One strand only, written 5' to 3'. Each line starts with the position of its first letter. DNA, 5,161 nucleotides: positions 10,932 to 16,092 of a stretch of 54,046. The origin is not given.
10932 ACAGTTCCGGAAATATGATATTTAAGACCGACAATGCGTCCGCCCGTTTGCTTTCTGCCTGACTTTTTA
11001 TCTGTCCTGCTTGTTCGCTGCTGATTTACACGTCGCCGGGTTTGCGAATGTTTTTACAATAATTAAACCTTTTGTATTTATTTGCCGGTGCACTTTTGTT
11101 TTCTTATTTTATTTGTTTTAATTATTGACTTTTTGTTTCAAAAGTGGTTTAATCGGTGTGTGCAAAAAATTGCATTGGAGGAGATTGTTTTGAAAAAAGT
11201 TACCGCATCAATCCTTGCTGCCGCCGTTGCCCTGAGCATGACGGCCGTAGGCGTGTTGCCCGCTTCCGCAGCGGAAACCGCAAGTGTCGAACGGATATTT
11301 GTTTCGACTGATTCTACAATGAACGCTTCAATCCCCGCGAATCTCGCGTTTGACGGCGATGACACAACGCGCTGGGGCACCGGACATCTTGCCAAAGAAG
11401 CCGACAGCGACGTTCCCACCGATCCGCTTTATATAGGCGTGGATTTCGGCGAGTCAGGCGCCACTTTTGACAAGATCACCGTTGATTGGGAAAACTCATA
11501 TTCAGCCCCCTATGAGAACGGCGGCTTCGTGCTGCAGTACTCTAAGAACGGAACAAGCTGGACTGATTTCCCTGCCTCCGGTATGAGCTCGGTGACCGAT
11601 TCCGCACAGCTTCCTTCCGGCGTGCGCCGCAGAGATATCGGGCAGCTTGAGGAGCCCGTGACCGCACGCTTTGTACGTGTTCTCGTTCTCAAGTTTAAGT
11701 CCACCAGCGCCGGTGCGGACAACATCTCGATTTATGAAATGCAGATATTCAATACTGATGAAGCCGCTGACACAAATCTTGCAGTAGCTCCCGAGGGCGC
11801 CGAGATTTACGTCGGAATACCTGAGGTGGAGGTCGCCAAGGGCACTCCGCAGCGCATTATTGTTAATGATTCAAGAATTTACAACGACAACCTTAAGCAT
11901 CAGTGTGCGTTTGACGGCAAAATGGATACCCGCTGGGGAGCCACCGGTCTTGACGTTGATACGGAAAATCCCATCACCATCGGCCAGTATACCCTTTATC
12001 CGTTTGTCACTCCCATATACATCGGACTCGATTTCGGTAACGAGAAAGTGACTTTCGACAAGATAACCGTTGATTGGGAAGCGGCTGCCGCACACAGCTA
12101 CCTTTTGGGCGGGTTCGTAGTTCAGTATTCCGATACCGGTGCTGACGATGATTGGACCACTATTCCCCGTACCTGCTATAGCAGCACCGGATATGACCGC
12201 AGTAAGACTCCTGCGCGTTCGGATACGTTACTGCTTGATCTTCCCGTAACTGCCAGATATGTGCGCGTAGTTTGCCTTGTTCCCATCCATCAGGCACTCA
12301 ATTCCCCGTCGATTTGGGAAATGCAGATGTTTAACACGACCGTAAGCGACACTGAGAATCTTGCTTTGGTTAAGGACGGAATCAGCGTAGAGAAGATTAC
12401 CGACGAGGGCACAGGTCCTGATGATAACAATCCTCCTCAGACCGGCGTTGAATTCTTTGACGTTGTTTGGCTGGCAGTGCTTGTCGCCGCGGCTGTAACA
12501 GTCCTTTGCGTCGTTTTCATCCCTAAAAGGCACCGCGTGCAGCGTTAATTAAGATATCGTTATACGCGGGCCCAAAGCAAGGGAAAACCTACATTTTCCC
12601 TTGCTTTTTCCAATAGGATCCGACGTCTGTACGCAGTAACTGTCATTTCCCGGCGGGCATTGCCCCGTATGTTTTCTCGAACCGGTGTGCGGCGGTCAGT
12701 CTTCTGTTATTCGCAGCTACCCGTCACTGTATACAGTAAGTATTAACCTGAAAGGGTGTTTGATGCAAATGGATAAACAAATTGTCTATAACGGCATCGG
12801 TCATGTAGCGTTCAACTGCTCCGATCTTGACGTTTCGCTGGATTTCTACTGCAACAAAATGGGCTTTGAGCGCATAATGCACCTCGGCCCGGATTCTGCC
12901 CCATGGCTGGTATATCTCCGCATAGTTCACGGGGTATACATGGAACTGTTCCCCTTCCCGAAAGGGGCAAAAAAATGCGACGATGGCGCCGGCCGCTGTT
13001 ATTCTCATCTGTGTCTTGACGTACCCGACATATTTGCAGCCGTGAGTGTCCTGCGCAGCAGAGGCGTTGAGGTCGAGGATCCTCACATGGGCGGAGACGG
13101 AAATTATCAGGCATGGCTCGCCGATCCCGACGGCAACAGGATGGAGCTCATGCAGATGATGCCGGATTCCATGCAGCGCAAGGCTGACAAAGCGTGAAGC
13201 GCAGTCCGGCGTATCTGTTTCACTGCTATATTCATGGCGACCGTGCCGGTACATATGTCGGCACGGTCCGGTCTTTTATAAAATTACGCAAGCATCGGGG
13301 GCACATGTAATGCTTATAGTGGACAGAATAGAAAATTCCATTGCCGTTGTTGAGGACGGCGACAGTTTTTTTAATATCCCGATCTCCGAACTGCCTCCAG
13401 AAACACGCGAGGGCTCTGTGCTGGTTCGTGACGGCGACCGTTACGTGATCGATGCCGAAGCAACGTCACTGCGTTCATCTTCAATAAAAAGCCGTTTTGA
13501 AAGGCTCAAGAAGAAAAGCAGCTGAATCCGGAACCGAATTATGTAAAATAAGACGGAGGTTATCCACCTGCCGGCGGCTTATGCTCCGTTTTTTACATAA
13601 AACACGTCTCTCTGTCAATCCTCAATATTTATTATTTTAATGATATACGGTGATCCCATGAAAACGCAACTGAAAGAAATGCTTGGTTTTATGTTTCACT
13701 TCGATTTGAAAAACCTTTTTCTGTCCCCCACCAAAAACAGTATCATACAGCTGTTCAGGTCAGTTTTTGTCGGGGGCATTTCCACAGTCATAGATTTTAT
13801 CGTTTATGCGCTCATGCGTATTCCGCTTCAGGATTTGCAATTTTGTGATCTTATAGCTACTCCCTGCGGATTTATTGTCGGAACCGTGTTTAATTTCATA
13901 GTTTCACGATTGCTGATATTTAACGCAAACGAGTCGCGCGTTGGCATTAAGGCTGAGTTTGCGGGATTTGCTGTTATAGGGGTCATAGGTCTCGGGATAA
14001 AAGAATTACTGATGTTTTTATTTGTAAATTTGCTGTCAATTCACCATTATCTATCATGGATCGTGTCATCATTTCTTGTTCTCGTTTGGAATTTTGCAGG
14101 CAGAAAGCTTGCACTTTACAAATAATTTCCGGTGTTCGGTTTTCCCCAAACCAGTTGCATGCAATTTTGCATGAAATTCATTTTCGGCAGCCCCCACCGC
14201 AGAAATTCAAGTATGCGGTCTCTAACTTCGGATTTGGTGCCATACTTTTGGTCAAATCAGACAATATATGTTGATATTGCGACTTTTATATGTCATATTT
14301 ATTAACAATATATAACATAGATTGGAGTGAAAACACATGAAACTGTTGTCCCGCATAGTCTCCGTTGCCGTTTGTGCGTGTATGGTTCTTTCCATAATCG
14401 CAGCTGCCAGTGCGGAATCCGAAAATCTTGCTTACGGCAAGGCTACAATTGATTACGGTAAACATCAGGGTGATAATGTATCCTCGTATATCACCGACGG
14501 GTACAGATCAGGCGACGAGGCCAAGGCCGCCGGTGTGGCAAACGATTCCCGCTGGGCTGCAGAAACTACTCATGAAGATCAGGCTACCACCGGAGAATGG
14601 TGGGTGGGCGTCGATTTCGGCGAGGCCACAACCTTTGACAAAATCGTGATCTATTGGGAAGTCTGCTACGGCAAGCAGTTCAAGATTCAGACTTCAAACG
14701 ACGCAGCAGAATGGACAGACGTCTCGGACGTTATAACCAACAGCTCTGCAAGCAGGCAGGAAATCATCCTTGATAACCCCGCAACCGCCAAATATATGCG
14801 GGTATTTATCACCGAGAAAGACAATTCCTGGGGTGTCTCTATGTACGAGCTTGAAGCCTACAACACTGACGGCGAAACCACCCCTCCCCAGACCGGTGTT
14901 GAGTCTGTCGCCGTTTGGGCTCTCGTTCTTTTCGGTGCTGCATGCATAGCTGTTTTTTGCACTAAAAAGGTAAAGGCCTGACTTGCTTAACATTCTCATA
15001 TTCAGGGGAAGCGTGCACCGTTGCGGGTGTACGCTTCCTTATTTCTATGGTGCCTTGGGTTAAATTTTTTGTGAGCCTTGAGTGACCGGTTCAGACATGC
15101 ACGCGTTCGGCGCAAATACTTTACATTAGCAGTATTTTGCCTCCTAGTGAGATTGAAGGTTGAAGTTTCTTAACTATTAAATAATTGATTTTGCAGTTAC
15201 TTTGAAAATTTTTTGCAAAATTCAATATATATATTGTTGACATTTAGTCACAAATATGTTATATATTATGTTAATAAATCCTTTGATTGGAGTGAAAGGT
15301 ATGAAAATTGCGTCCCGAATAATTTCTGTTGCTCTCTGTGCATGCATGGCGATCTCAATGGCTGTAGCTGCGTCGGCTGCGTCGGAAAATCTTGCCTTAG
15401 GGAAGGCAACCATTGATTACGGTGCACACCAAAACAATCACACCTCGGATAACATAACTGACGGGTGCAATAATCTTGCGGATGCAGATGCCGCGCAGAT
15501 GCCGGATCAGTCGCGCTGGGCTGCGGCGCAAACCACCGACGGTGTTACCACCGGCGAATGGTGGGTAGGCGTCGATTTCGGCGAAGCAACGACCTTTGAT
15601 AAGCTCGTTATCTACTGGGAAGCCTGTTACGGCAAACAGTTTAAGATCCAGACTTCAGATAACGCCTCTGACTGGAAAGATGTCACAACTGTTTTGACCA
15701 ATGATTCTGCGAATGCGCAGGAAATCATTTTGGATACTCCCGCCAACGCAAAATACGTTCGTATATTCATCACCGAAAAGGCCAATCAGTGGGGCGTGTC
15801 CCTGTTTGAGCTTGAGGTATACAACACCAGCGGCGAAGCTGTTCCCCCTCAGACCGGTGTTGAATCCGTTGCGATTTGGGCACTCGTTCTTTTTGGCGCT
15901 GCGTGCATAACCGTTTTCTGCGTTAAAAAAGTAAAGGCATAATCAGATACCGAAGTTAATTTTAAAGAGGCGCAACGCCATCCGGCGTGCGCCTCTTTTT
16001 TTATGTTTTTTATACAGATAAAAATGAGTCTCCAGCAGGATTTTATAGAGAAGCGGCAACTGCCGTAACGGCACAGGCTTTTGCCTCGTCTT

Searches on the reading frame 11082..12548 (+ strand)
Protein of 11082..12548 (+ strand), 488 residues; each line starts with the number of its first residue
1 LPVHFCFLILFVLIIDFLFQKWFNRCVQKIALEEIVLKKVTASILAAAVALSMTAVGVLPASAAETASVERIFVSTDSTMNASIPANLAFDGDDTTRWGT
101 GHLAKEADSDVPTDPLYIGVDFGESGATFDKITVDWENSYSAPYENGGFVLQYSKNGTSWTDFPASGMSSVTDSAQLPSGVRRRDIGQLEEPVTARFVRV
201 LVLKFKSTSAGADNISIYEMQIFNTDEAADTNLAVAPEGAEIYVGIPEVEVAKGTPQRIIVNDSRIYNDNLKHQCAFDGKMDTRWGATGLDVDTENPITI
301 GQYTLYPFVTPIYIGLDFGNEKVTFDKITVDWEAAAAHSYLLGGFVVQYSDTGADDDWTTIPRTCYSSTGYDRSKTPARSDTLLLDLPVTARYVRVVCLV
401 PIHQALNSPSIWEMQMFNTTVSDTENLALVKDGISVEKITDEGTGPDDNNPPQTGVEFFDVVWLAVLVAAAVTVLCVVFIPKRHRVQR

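Call 23: search_protein_families(library=pfam, proteins=[window:11082-12548:+], max_evalue=0.00001)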
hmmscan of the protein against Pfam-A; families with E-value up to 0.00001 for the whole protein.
window:11082-12548:+ (488 aa): 2 families
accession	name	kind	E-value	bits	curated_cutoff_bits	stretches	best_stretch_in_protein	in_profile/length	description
PF00754.31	F5_F8_type_C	-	1.9e-22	80.2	28.2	2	78-208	5-115/127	F5/8 type C domain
PF22633.2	F5_F8_type_C_2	-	3.8e-16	59.9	27.8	1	89-200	2-91/91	NedA-like, galactose-binding domain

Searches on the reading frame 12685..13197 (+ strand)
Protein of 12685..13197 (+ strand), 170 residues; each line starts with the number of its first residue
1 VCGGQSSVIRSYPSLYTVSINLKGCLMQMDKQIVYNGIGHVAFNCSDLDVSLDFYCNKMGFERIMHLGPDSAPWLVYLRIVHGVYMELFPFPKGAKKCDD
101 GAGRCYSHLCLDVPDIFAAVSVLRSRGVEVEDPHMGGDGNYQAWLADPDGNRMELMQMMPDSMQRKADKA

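Call 78: search_protein_families(library=pfam, proteins=[window:12685-13197:+], max_evalue=0.01)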
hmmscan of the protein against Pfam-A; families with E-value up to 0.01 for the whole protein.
window:12685-13197:+ (170 aa): 3 families
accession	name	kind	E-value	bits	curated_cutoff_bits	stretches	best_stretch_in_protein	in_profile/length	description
PF00903.31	Glyoxalase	-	4.1e-15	56.7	20.6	1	37-155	1-121/121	Glyoxalase/Bleomycin resistance protein/Dioxygenase superfamily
PF18029.7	Glyoxalase_6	-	8.3e-05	23.7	23.6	1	41-155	2-105/106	Glyoxalase-like domain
PF13669.12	Glyoxalase_4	-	0.00014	22.5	27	1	40-139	2-104/109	Glyoxalase/Bleomycin resistance protein/Dioxygenase superfamily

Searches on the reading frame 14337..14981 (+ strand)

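Call 78: search_protein_families(library=pfam, proteins=[window:14337-14981:+], max_evalue=0.01)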
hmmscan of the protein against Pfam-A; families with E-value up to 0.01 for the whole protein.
window:14337-14981:+ (214 aa): 2 families
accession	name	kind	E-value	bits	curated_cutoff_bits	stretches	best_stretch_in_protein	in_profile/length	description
PF00754.31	F5_F8_type_C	-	1.6e-16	61.1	28.2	1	56-171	12-125/127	F5/8 type C domain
PF22633.2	F5_F8_type_C_2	-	6.4e-15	56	27.8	1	58-156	8-91/91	NedA-like, galactose-binding domain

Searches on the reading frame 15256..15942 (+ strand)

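Call 78: search_protein_families(library=pfam, proteins=[window:15256-15942:+], max_evalue=0.01)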
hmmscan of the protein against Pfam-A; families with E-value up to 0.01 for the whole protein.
window:15256-15942:+ (228 aa): 3 families
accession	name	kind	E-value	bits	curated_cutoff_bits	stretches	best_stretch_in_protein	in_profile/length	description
PF00754.31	F5_F8_type_C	-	1.4e-17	64.4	28.2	1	63-183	13-123/127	F5/8 type C domain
PF22633.2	F5_F8_type_C_2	-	3.1e-14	53.8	27.8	1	67-170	2-91/91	NedA-like, galactose-binding domain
PF21606.3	BgaA-like_CBM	-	0.0042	17.6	27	0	135-186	108-160/160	Beta-galactosidase-like, Galactose-binding domain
